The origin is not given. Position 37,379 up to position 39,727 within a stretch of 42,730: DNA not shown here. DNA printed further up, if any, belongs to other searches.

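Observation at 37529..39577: ATP-cone-bearing class II RNR paralog lacking the radical Cys, the adjacent Asn and one redox Cys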

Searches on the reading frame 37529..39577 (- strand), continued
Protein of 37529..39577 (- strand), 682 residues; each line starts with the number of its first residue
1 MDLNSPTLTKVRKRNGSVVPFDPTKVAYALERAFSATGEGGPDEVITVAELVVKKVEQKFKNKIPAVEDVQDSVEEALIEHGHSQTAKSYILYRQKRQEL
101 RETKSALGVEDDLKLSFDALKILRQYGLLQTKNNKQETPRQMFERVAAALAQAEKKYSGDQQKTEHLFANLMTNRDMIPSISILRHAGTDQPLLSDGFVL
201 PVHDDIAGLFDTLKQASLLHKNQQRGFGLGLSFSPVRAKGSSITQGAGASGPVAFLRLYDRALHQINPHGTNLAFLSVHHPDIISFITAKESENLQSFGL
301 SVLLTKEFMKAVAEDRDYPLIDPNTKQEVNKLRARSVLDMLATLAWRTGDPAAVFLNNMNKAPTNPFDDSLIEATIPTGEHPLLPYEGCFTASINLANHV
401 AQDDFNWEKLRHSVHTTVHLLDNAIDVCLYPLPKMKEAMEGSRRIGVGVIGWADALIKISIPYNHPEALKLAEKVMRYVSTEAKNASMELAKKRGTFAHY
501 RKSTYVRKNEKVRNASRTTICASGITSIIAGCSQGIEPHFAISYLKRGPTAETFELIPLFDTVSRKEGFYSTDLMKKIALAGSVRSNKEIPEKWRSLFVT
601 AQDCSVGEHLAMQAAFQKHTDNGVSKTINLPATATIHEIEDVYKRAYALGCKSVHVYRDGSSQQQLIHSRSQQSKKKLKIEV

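Call 6: find_homologous_proteins(query=window:37529-39577:-, max_evalue=1e-20)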
Query window:37529-39577:- (682 aa): 791 proteins with E <= 1e-20 among 8000 candidates; the best 120 are listed.
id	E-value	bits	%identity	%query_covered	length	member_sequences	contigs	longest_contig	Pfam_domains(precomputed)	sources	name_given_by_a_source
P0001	0.0e+0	1535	100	100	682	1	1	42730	PF02867.21,PF00317.27,PF03477.22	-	-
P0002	0.0e+0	1119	72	98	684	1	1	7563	PF02867.21,PF00317.27,PF03477.22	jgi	-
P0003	0.0e+0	1023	67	99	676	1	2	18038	PF02867.21,PF00317.27,PF03477.22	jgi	jgi:ribonucleoside-diphosphate reductase alpha chain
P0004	0.0e+0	1012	67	99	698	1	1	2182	PF02867.21,PF00317.27,PF03477.22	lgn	-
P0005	2.6e-290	983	65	99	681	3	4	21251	PF02867.21,PF00317.27,PF03477.22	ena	-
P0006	1.2e-286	971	63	99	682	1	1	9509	PF02867.21,PF00317.27,PF03477.22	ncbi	-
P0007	2.9e-284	963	63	99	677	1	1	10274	PF02867.21,PF00317.27,PF03477.22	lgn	-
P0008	6.3e-284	962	63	99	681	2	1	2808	PF02867.21,PF00317.27,PF03477.22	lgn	-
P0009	4.1e-279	946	63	99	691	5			PF02867.21,PF00317.27,PF03477.22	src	-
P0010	7.4e-276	935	62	98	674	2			PF02867.21,PF00317.27,PF03477.22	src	-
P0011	6.0e-273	925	62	97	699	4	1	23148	PF02867.21,PF00317.27,PF03477.22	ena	-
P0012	3.3e-269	913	60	99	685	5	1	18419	PF02867.21,PF00317.27,PF03477.22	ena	-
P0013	5.3e-267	906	60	98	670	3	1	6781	PF02867.21,PF00317.27,PF03477.22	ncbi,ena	-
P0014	1.4e-265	901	60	99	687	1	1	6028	PF02867.21,PF00317.27,PF03477.22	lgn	-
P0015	1.6e-264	898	61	98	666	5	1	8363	PF02867.21,PF00317.27,PF03477.22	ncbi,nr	ncbi:MAG TPA: adenosylcobalamin-dependent ribonucleoside-diphosphate reductase [Candidatus Nanoarcha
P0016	1.0e-263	895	59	99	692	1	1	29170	PF02867.21,PF00317.27,PF03477.22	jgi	jgi:ribonucleoside-diphosphate reductase alpha chain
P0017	1.2e-263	895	61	97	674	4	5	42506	PF02867.21,PF00317.27,PF03477.22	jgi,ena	-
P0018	1.4e-263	894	60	99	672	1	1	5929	PF02867.21,PF00317.27,PF03477.22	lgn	-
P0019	1.3e-248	845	56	99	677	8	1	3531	PF02867.21,PF00317.27,PF03477.22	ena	-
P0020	7.1e-240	816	56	98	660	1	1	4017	PF02867.21,PF00317.27,PF03477.22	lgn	-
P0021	8.9e-194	664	46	99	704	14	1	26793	PF02867.21,PF00317.27,PF03477.22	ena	-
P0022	2.2e-188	646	45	99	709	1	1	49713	PF02867.21,PF00317.27,PF03477.22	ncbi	ncbi:vitamin B12-dependent ribonucleotide reductase [Nanoarchaeota archaeon]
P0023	2.5e-188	646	46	97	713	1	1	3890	PF02867.21,PF00317.27,PF03477.22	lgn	-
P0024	2.5e-187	643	52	43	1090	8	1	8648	PF02867.21,PF00317.27,PF03477.22,PF14528.12,PF14890.12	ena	-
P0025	5.7e-183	628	45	53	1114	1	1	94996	PF02867.21,PF00317.27,PF03477.22,PF14528.12,PF14890.12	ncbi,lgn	-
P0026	3.6e-182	626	46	97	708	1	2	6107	PF02867.21,PF00317.27,PF03477.22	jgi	jgi:ribonucleoside-diphosphate reductase alpha chain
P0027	3.8e-182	625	45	98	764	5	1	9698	PF02867.21,PF00317.27,PF03477.22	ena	-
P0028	4.3e-182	625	46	97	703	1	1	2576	PF02867.21,PF00317.27,PF03477.22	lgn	-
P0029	4.5e-182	625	45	97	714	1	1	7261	PF02867.21,PF00317.27,PF03477.22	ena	-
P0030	4.9e-182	625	46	98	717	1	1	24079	PF02867.21,PF00317.27,PF03477.22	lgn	-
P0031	5.1e-182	625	46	98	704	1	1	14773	PF02867.21,PF00317.27,PF03477.22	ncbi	-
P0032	7.0e-182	625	46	98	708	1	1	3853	PF02867.21,PF00317.27,PF03477.22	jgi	-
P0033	1.1e-181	624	45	97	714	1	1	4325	PF02867.21,PF00317.27,PF03477.22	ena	-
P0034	1.1e-181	624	45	97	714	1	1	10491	PF02867.21,PF00317.27,PF03477.22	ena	-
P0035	1.3e-181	624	46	98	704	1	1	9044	PF02867.21,PF00317.27,PF03477.22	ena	-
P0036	1.8e-181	623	46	98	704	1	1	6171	PF02867.21,PF00317.27,PF03477.22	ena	-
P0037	2.3e-181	623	46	97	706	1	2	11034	PF02867.21,PF00317.27,PF03477.22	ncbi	ncbi:MAG: vitamin B12-dependent ribonucleotide reductase [Nitrososphaerales archaeon]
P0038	4.5e-181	622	46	97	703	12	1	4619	PF02867.21,PF00317.27,PF03477.22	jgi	-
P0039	4.7e-181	622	46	98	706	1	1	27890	PF02867.21,PF00317.27,PF03477.22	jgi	jgi:ribonucleoside-diphosphate reductase alpha chain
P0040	5.0e-181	622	47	97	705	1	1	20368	PF02867.21,PF00317.27,PF03477.22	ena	-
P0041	5.1e-181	622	45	97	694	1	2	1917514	PF02867.21,PF00317.27,PF03477.22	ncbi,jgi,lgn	jgi:ribonucleoside-diphosphate reductase alpha chain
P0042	1.0e-180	621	47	97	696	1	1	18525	PF02867.21,PF00317.27,PF03477.22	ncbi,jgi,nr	ncbi:MAG: vitamin B12-dependent ribonucleotide reductase [Euryarchaeota archaeon]|nr:vitamin B12-dep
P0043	1.6e-180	620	46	99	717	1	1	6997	PF02867.21,PF00317.27,PF03477.22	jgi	-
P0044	3.4e-180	619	45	97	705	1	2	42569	PF02867.21,PF00317.27,PF03477.22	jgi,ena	-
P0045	3.6e-180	619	45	97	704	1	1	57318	PF02867.21,PF00317.27,PF03477.22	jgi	-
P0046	4.1e-180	619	46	98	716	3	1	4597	PF02867.21,PF00317.27,PF03477.22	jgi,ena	-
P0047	1.0e-179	617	46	97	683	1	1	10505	PF02867.21,PF00317.27,PF03477.22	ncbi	-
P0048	1.6e-179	617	46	97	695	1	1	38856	PF02867.21,PF00317.27,PF03477.22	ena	-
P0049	2.4e-179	616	46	98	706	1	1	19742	PF02867.21,PF00317.27,PF03477.22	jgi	jgi:ribonucleoside-diphosphate reductase alpha chain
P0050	2.8e-179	616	45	97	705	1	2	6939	PF02867.21,PF00317.27,PF03477.22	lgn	-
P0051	2.9e-179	616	46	97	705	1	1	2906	PF02867.21,PF00317.27,PF03477.22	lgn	-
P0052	2.9e-179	616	46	97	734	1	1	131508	PF02867.21,PF00317.27,PF03477.22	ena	-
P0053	3.4e-179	616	46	97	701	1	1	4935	PF02867.21,PF00317.27,PF03477.22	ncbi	-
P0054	3.7e-179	616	46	99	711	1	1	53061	PF02867.21,PF00317.27,PF03477.22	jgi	-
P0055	5.5e-179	615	45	98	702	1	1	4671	PF02867.21,PF00317.27,PF03477.22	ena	-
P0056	7.9e-179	614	46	97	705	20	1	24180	PF02867.21,PF00317.27,PF03477.22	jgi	-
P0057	8.1e-179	614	46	98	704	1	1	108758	PF02867.21,PF00317.27,PF03477.22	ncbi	-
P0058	1.3e-178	614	46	97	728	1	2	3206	PF02867.21,PF00317.27,PF03477.22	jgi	jgi:ribonucleoside-diphosphate reductase alpha chain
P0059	1.3e-178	614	46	97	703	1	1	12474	PF02867.21,PF00317.27,PF03477.22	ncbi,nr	ncbi:vitamin B12-dependent ribonucleotide reductase [Candidatus Bathyarchaeota archaeon]|nr:vitamin 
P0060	1.4e-178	614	46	99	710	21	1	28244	PF02867.21,PF00317.27,PF03477.22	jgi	jgi:ribonucleoside-diphosphate reductase alpha chain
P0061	1.5e-178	614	45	98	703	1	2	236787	PF02867.21,PF00317.27,PF03477.22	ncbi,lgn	-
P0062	2.0e-178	613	46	97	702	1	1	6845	PF02867.21,PF00317.27,PF03477.22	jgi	-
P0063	2.2e-178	613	46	97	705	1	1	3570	PF02867.21,PF00317.27,PF03477.22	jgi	jgi:ribonucleoside-diphosphate reductase alpha chain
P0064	3.5e-178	612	46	97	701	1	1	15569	PF02867.21,PF00317.27,PF03477.22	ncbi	ncbi:MAG: vitamin B12-dependent ribonucleotide reductase [bacterium]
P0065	3.7e-178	612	45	99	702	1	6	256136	PF02867.21,PF00317.27,PF03477.22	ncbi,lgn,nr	ncbi:MAG: vitamin B12-dependent ribonucleotide reductase [Candidatus Parvarchaeota archaeon]|nr:vita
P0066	7.4e-178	611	46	97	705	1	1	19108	PF02867.21,PF00317.27,PF03477.22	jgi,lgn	-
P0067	7.9e-178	611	45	97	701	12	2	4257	PF02867.21,PF00317.27,PF03477.22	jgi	-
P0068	9.9e-178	611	46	97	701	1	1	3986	PF02867.21,PF00317.27,PF03477.22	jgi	-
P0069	1.2e-177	611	45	97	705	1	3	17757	PF02867.21,PF00317.27,PF03477.22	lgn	-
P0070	1.8e-177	610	52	43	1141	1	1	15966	PF02867.21,PF00317.27,PF03477.22,PF14528.12,PF14890.12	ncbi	ncbi:MAG: ribonucleotide reductase N-terminal alpha domain-containing protein [Promethearchaeota arc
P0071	2.0e-177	610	46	98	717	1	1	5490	PF02867.21,PF00317.27,PF03477.22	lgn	-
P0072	2.3e-177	610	44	99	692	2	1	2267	PF02867.21,PF00317.27,PF03477.22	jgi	jgi:ribonucleoside-diphosphate reductase alpha chain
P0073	4.1e-177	609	46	97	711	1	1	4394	PF02867.21,PF00317.27,PF03477.22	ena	-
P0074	5.5e-177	608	46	97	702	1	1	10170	PF02867.21,PF00317.27,PF03477.22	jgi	jgi:ribonucleoside-diphosphate reductase alpha chain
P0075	5.8e-177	608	45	97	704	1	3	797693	PF02867.21,PF00317.27,PF03477.22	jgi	jgi:ribonucleoside-diphosphate reductase alpha chain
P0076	5.9e-177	608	45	97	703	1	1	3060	PF02867.21,PF00317.27,PF03477.22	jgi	-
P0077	6.0e-177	608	46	97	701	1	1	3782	PF02867.21,PF00317.27,PF03477.22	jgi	-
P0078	8.0e-177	608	46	98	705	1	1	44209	PF02867.21,PF00317.27,PF03477.22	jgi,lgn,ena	-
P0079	8.3e-177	608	44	98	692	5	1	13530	PF02867.21,PF00317.27,PF03477.22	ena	-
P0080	8.5e-177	608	46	97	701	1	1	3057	PF02867.21,PF00317.27,PF03477.22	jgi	-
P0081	8.7e-177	608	47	59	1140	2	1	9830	PF02867.21,PF00317.27,PF03477.22,PF14528.12,PF14890.12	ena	-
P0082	1.1e-176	607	45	98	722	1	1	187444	PF02867.21,PF00317.27,PF03477.22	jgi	jgi:ribonucleoside-diphosphate reductase alpha chain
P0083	1.8e-176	607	46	97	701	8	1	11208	PF02867.21,PF00317.27,PF03477.22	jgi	-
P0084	2.1e-176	606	45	99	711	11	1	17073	PF02867.21,PF00317.27,PF03477.22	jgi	-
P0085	2.1e-176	606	46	98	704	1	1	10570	PF02867.21,PF00317.27,PF03477.22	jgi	jgi:ribonucleoside-diphosphate reductase alpha chain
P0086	2.2e-176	606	45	96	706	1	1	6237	PF02867.21,PF00317.27,PF03477.22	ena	-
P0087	2.3e-176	606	46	97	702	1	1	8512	PF02867.21,PF00317.27,PF03477.22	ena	-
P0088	2.5e-176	606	45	97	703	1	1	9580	PF02867.21,PF00317.27,PF03477.22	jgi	jgi:ribonucleoside-diphosphate reductase alpha chain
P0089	4.1e-176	605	45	98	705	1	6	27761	PF02867.21,PF00317.27,PF03477.22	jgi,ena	-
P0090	5.5e-176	605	46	96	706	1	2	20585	PF02867.21,PF00317.27,PF03477.22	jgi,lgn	-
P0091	5.5e-176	605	46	96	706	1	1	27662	PF02867.21,PF00317.27,PF03477.22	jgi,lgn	jgi:ribonucleoside-diphosphate reductase alpha chain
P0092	5.5e-176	605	45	98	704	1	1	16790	PF02867.21,PF00317.27,PF03477.22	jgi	-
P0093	6.0e-176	605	47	97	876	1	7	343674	PF02867.21,PF13192.13,PF00317.27,PF03477.22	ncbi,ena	-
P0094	9.0e-176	604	45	97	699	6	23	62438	PF02867.21,PF00317.27,PF03477.22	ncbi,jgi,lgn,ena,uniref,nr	ncbi:ribonucleoside-diphosphate reductase, adenosylcobalamin-dependent [Candidatus Desantisbacteria 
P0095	1.1e-175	604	45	97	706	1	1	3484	PF02867.21,PF00317.27,PF03477.22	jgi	-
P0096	1.1e-175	604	46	97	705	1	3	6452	PF02867.21,PF00317.27,PF03477.22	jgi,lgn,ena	-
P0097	1.2e-175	604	47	96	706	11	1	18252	PF02867.21,PF00317.27,PF03477.22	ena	-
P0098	1.3e-175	604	46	99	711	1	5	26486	PF02867.21,PF00317.27,PF03477.22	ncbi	ncbi:MAG: vitamin B12-dependent ribonucleotide reductase [Nitrososphaerales archaeon]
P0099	1.3e-175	604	45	97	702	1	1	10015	PF02867.21,PF00317.27,PF03477.22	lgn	-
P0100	1.6e-175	604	45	97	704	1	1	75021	PF02867.21,PF00317.27,PF03477.22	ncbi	-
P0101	2.0e-175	603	46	96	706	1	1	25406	PF02867.21,PF00317.27,PF03477.22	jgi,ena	-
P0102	2.1e-175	603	45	97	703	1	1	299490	PF02867.21,PF00317.27,PF03477.22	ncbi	-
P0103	2.3e-175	603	45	98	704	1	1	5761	PF02867.21,PF00317.27,PF03477.22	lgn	-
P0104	2.4e-175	603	46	99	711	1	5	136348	PF02867.21,PF00317.27,PF03477.22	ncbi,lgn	ncbi:MAG: vitamin B12-dependent ribonucleotide reductase [Nitrososphaerales archaeon]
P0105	2.6e-175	603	46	97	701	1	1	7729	PF02867.21,PF00317.27,PF03477.22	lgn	-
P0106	2.9e-175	603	45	98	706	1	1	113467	PF02867.21,PF00317.27,PF03477.22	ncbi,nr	ncbi:ribonucleoside-diphosphate reductase, adenosylcobalamin-dependent [Candidatus Bathyarchaeota ar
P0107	3.7e-175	602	46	97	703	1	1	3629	PF02867.21,PF00317.27,PF03477.22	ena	-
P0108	3.9e-175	602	46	97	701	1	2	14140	PF02867.21,PF00317.27,PF03477.22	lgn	-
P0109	5.2e-175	602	46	91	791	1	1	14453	PF02867.21,PF00317.27,PF03477.22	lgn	-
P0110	5.2e-175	602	46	97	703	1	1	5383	PF02867.21,PF00317.27,PF03477.22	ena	-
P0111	5.5e-175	602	45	97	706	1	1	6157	PF02867.21,PF00317.27,PF03477.22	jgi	-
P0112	7.9e-175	601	45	97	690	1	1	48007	PF02867.21,PF00317.27,PF03477.22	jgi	-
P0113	8.0e-175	601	45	97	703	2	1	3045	PF02867.21,PF00317.27,PF03477.22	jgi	-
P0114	8.9e-175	601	45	97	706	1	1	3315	PF02867.21,PF00317.27,PF03477.22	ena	-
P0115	1.2e-174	601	45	97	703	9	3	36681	PF02867.21,PF00317.27,PF03477.22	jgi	jgi:ribonucleoside-diphosphate reductase alpha chain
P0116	1.4e-174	600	46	97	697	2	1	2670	PF02867.21,PF00317.27,PF03477.22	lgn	-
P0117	1.6e-174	600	45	97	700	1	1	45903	PF02867.21,PF00317.27,PF03477.22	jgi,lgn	jgi:ribonucleoside-diphosphate reductase alpha chain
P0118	2.9e-174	599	45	97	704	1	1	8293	PF02867.21,PF00317.27,PF03477.22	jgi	-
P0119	3.6e-174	599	45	98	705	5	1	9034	PF02867.21,PF00317.27,PF03477.22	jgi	-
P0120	4.7e-174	599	45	97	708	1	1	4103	PF02867.21,PF00317.27,PF03477.22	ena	-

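Call 11: find_encoding_contigs(protein=P0017, flank=8000, max_places=2)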
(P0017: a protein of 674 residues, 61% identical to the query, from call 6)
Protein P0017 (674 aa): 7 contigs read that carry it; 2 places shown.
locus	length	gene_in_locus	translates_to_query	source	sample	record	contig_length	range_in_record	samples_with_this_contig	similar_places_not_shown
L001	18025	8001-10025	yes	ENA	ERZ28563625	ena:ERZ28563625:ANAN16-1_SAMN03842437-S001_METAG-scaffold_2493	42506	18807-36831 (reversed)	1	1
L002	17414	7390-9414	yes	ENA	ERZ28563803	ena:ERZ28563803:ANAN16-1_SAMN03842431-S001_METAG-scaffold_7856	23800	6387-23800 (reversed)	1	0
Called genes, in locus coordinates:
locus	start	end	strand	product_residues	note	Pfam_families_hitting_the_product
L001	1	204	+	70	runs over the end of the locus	PF00403:HMA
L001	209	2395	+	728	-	PF00403:HMA, PF00122:E1-E2_ATPase, PF00702:Hydrolase, PF08282:Hydrolase_3 (faint)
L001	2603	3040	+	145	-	PF26941:DUF8292 (weak)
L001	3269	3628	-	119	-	-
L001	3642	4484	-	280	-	PF02498:Bro-N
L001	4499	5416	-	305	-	PF04011:LemA (weak)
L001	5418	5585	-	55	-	-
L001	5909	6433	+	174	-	-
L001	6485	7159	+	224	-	PF08281:Sigma70_r4_2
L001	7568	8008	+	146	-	PF22811:Zn_ribbon_NrdR, PF03477:ATP-cone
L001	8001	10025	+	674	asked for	PF03477:ATP-cone, PF00317:Ribonuc_red_lgN, PF02867:Ribonuc_red_lgC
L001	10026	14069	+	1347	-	PF08471:Ribonuc_red_2_N, PF02867:Ribonuc_red_lgC, PF14890:Intein_splicing, PF14528:LAGLIDADG_3, PF02867:Ribonuc_red_lgC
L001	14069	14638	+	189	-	PF01923:Cob_adeno_trans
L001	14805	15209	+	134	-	-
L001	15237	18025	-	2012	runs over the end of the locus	PF01839:FG-GAP (faint), PF13517:FG-GAP_3 (weak), PF25292:Beta-prop_CGLA (faint), PF13517:FG-GAP_3, PF00082:Peptidase_S8, PF13517:FG-GAP_3 (weak), PF11617:Cu-binding_MopE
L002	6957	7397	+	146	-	PF22811:Zn_ribbon_NrdR, PF03477:ATP-cone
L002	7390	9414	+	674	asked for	PF03477:ATP-cone, PF00317:Ribonuc_red_lgN, PF02867:Ribonuc_red_lgC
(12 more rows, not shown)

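Call 12: find_encoding_contigs(protein=P0016, flank=8000, max_places=2)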
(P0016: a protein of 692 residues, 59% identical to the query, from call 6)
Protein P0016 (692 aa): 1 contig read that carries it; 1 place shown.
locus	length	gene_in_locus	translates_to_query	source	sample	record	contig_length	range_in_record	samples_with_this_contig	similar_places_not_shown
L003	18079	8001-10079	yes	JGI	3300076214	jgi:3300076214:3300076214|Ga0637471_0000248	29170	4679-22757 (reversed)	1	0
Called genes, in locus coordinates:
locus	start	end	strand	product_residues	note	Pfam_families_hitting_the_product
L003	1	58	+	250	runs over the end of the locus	PF00005:ABC_tran, PF02463:SMC_N (weak)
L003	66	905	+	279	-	PF01261:AP_endonuc_2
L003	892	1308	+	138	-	PF14251:PterinBD-DUF4346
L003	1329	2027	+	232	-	PF00970:FAD_binding_6, PF22290:DmmA-like_N (faint), PF00175:NAD_binding_1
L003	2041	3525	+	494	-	PF02789:Peptidase_M17_N, PF00883:Peptidase_M17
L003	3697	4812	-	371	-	PF00793:DAHP_synth_1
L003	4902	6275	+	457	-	PF07992:Pyr_redox_2, PF13434:Lys_Orn_oxgnase (faint), PF00070:Pyr_redox, PF02852:Pyr_redox_dim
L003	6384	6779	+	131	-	-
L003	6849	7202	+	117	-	-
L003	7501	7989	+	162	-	PF22811:Zn_ribbon_NrdR, PF03477:ATP-cone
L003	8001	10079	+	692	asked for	PF03477:ATP-cone, PF00317:Ribonuc_red_lgN, PF02867:Ribonuc_red_lgC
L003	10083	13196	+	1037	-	PF08471:Ribonuc_red_2_N, PF02867:Ribonuc_red_lgC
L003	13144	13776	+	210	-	PF01923:Cob_adeno_trans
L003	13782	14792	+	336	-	PF00923:TAL_FSA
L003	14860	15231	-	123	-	PF14325:DUF4383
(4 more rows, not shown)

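Call 13: find_encoding_contigs(protein=P0011, flank=8000, max_places=2)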
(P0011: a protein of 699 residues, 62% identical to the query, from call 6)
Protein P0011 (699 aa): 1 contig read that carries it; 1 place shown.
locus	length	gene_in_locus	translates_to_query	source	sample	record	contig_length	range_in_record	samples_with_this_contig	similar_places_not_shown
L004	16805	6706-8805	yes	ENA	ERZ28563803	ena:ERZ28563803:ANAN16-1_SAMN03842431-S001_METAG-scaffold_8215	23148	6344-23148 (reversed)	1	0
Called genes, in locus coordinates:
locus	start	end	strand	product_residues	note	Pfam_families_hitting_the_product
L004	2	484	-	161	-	?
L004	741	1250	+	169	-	-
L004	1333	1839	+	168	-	-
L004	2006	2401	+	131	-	-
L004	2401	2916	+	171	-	-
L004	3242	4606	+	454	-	PF07992:Pyr_redox_2, PF13434:Lys_Orn_oxgnase (faint), PF00070:Pyr_redox, PF02852:Pyr_redox_dim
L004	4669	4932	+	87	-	-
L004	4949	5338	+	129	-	-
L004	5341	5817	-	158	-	PF00293:NUDIX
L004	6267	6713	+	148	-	PF22811:Zn_ribbon_NrdR, PF03477:ATP-cone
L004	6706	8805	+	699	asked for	PF03477:ATP-cone, PF00317:Ribonuc_red_lgN, PF02867:Ribonuc_red_lgC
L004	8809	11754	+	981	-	PF08471:Ribonuc_red_2_N, PF02867:Ribonuc_red_lgC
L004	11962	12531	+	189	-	PF01923:Cob_adeno_trans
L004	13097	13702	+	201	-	PF25212:HVO_A0114 (weak), PF22600:MTPAP-like_central, PF01909:NTP_transf_2, PF18765:Polbeta (weak)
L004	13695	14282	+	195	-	-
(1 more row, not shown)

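Call 14: find_encoding_contigs(protein=P0020, flank=8000, max_places=1)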
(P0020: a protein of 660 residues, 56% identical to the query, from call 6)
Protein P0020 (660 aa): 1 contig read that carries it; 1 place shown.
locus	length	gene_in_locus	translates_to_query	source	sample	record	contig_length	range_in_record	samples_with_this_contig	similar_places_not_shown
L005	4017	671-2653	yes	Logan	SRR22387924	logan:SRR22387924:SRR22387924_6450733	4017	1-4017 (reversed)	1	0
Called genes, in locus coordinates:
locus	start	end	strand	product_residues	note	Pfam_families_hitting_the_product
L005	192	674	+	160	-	PF22811:Zn_ribbon_NrdR, PF03477:ATP-cone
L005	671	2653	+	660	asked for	PF03477:ATP-cone, PF00317:Ribonuc_red_lgN, PF02867:Ribonuc_red_lgC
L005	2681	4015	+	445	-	?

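Call 15: find_encoding_contigs(protein=P0019, flank=8000, max_places=1)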
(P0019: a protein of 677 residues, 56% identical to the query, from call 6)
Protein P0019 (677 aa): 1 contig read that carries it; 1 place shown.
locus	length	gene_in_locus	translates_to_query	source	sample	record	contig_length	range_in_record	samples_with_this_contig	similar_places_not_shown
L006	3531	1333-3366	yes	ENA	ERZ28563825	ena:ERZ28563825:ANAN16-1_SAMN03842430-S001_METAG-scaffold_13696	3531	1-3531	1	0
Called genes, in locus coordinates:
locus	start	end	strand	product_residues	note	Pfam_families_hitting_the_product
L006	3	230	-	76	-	?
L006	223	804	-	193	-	PF13640:2OG-FeII_Oxy_3, PF13661:2OG-FeII_Oxy_4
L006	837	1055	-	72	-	-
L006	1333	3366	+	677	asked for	PF03477:ATP-cone, PF00317:Ribonuc_red_lgN, PF02867:Ribonuc_red_lgC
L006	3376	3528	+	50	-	-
